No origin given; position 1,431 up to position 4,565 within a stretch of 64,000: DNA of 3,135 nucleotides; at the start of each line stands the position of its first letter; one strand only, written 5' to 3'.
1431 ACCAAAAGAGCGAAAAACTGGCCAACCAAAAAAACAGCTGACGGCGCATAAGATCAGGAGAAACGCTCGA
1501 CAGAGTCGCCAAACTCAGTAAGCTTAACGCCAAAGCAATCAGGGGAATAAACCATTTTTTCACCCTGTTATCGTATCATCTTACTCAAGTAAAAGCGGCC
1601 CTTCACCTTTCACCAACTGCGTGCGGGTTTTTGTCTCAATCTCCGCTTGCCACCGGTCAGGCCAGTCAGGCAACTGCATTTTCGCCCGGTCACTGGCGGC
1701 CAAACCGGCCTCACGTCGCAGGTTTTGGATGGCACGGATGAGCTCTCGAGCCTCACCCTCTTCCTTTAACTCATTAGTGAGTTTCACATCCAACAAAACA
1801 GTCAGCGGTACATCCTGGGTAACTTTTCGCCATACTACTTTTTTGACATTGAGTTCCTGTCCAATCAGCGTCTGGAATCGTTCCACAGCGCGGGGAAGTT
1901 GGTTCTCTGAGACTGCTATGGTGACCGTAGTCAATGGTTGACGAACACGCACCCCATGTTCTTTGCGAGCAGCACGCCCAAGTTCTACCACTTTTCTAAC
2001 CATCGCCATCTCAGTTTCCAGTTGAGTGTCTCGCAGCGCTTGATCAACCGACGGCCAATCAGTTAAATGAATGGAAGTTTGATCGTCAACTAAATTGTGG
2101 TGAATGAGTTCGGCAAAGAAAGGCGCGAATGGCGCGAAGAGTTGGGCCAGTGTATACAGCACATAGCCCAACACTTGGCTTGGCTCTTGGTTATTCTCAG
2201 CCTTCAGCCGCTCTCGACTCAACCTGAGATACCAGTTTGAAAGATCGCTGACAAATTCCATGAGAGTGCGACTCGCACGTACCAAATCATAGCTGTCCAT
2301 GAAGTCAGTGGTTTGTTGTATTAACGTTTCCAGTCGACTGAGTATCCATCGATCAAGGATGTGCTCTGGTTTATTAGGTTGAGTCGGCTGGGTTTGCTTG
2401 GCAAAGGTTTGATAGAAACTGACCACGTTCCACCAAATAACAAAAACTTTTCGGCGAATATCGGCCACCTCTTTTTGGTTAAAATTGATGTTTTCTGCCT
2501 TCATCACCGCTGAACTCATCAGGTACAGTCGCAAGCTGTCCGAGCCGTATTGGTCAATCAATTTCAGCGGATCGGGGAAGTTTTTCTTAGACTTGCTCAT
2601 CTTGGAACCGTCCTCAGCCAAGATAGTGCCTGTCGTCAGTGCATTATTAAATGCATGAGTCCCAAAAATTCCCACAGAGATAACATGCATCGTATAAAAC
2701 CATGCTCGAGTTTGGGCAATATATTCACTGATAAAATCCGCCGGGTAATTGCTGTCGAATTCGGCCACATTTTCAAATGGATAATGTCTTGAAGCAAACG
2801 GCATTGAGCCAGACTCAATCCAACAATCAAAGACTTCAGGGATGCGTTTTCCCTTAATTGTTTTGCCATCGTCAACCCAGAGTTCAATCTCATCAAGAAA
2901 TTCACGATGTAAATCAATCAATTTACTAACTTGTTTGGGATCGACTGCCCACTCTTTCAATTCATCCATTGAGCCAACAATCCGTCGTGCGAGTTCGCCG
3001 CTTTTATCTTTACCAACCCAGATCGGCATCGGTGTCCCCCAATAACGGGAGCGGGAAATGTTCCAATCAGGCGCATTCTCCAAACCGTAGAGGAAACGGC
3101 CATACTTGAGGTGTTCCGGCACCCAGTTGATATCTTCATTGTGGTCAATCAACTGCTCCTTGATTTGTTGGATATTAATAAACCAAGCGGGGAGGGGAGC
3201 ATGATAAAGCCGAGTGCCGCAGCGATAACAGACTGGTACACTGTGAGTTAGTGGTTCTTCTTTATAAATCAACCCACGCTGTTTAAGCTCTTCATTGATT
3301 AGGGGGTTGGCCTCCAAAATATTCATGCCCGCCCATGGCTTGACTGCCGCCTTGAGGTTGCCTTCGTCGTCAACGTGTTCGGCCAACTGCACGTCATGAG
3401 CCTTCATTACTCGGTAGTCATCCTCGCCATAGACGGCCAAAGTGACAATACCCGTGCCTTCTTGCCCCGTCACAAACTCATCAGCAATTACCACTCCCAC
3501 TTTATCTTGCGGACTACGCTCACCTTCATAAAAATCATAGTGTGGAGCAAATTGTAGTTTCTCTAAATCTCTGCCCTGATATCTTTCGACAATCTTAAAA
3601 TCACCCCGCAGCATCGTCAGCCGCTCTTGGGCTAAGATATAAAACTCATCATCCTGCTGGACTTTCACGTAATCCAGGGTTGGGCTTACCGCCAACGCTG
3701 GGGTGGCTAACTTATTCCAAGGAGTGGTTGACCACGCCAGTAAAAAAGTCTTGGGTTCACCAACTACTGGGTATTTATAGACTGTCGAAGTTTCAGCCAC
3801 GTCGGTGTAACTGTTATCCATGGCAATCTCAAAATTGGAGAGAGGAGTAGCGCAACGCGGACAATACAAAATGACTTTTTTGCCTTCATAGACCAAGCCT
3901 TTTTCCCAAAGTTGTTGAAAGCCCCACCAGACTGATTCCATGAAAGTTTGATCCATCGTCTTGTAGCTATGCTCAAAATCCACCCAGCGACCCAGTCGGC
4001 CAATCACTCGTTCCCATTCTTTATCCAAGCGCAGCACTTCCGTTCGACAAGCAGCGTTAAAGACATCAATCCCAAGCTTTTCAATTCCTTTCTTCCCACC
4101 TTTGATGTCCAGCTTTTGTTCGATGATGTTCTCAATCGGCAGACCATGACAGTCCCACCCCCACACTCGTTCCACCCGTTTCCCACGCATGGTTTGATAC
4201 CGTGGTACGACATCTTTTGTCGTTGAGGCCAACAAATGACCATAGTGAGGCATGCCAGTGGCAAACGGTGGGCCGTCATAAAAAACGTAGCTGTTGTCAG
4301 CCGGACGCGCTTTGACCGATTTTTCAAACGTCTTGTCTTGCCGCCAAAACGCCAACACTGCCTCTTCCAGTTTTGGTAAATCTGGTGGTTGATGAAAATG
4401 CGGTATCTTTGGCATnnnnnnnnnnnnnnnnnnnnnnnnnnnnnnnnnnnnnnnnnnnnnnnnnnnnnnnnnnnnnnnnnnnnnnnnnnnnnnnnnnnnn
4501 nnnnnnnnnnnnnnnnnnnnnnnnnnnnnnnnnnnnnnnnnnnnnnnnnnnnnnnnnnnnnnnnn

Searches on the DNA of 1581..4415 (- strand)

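Call 13: search_rna_families(sources=[L002, L005, L007, L008, L011, L013, L015, L018, L021, L025, L028, L029, L038, L057, L060, L062, L064, L069, L070, L075], threshold=gathering)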
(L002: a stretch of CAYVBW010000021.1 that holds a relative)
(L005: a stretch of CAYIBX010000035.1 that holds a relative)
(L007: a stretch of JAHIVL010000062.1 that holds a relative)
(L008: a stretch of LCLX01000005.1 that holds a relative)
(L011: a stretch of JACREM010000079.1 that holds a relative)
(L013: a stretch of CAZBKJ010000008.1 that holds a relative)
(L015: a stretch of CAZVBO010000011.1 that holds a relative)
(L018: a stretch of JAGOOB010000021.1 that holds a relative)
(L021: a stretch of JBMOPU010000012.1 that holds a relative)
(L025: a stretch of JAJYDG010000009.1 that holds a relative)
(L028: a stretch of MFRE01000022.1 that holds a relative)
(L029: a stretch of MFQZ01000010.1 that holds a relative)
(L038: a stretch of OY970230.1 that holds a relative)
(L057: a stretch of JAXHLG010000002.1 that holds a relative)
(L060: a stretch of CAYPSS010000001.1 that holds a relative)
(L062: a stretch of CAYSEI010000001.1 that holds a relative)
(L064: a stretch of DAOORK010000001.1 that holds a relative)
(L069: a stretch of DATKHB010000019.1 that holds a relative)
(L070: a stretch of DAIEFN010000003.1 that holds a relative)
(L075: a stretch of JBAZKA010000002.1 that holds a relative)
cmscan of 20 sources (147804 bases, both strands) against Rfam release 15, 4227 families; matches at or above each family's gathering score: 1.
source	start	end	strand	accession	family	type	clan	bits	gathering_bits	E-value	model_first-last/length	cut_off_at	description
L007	1718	1788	+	RF00005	tRNA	Gene; tRNA;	CL00001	61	29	2.1e-10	1-71/71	no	tRNA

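Call 64: search_rna_families(source=L057, start=2000, end=2330, threshold=evalue, max_evalue=10, show_alignments=1)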
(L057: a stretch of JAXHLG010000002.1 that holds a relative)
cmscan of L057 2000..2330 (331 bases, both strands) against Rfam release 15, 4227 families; matches with E-value up to 10: 8.
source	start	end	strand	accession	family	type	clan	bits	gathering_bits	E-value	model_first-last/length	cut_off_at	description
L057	2068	2231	+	RF00230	T-box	Cis-reg; leader;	-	72.6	93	4.4e-16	1-219/219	no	T-box leader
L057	2219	2285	+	RF02366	Yfr19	Gene; sRNA;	-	18.7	70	2.5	1-82/82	no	Cyanobacterial functional RNA 19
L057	2221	2255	-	RF02416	TCV_H4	Cis-reg;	-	17.7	50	1.3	1-51/51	no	Turnip crinkle virus 3'UTR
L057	2229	2302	+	RF01797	fstAT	Gene; antitoxin;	-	15.1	72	5.1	1-94/94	no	Fst antitoxin sRNA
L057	2201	2252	+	RF02399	NsiR1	Gene; sRNA;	-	14.2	39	2.7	1-60/60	no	Nitrogen stress-induced RNA 1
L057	2176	2252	+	RF02837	anti-hemB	Gene; sRNA;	-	13.8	49.5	0.99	1-81/81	no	Burkholderia RNA 7 (anti-hemB)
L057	2164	2219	+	RF02447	SpR19_sRNA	Gene; sRNA;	-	13.6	79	7.8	1-123/123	no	Streptococcus sRNA SpR19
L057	2058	2100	+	RF01145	sR14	Gene; snRNA; snoRNA; CD-box;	-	8.6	38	8.2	1-54/54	no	Small nucleolar RNA sR14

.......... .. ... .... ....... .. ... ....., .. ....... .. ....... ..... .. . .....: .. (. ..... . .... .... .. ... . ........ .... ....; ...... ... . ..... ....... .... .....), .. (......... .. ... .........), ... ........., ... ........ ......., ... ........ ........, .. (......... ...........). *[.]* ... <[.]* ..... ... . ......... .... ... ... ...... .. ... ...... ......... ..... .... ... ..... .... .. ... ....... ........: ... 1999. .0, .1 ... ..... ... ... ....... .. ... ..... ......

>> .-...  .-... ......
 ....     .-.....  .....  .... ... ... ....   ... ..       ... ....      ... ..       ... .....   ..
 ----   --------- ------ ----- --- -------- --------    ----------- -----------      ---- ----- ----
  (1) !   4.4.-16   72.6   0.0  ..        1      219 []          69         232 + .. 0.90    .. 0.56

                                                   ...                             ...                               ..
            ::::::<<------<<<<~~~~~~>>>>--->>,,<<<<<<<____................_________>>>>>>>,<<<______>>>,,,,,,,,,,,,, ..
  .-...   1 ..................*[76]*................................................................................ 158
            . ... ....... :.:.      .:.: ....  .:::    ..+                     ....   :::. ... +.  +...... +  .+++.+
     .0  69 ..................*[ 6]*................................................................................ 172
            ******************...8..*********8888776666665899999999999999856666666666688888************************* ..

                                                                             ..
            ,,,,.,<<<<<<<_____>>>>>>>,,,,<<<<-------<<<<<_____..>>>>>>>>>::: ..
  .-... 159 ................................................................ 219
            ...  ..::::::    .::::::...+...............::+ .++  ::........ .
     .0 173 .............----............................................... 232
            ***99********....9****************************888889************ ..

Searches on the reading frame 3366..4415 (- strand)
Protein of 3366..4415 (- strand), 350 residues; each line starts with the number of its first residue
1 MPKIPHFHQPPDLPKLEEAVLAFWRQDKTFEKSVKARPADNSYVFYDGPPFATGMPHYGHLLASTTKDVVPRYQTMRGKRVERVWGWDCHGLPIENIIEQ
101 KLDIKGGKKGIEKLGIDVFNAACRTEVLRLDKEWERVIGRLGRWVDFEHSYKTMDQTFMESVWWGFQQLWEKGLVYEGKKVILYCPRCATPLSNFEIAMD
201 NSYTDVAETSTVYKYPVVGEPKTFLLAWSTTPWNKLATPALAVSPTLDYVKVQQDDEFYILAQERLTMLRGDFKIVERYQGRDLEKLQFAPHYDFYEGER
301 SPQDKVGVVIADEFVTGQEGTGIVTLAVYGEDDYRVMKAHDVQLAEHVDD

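Call 38: find_related_loci(query=window:3366-4415:-, collection=metagenome_contigs, flank=1200)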
Query window:3366-4415:- (350 aa) in metagenome_contigs; peptide patterns used: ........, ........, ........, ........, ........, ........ (x = any residue, [..] = any of these).
600 stretches matched a pattern (row limit reached: there are more); 594 encode a relative of the query (tblastn E <= 1e-3); the best 80 are kept; 80 distinct loci.
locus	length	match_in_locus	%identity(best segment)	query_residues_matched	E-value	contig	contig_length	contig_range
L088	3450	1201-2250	71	1-350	2e-175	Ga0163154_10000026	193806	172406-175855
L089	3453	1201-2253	68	1-350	2e-173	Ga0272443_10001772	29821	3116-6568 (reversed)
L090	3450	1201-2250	72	1-350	4e-179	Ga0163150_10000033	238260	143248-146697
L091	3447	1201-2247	68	1-350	3e-172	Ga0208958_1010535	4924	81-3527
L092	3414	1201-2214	69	12-350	3e-167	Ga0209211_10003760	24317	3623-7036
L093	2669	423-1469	69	1-349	2e-170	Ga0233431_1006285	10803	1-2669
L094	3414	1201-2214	68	12-350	5e-166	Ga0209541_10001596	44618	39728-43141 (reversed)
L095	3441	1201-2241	67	3-349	6e-166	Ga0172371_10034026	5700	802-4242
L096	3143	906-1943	67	3-349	2e-167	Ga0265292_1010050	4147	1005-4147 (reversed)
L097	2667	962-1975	66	12-350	1e-170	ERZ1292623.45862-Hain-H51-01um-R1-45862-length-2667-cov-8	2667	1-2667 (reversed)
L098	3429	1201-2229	67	6-349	1e-161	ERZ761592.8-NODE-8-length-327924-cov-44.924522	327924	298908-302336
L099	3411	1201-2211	67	13-349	3e-160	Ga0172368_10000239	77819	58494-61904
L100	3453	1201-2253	69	1-350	7e-160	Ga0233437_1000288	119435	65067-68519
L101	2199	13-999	68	23-350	1e-164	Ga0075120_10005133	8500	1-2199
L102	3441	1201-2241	63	3-350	4e-159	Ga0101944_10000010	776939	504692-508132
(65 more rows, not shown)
